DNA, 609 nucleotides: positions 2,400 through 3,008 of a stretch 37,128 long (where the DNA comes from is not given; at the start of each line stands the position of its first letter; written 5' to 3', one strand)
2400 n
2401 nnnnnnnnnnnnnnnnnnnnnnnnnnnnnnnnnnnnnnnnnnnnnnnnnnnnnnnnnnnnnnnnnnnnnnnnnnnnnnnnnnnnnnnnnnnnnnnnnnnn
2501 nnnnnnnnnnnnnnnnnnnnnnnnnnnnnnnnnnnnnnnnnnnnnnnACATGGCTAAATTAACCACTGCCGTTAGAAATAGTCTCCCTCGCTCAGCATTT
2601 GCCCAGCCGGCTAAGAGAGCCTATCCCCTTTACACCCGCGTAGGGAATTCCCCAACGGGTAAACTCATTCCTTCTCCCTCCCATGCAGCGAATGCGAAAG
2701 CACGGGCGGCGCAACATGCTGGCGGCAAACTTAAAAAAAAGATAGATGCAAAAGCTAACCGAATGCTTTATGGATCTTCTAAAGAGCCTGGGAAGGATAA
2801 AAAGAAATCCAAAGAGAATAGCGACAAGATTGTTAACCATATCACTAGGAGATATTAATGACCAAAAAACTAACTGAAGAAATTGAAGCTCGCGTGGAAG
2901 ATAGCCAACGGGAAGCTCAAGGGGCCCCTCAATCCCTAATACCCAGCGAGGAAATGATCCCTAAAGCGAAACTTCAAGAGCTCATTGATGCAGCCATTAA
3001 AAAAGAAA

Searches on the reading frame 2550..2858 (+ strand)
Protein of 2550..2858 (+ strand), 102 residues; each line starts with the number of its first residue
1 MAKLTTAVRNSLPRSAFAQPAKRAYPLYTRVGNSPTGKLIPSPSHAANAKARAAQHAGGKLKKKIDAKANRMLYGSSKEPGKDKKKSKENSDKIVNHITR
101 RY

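Call 10: search_protein_families(library=phrogs, proteins=[window:2550-2858:+])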
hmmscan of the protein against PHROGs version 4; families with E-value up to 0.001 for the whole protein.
window:2550-2858:+ (102 aa): 1 family
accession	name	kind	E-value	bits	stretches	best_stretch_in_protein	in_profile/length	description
phrog_16160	-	unknown function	9.4e-16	59.2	2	1-30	1-30/69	-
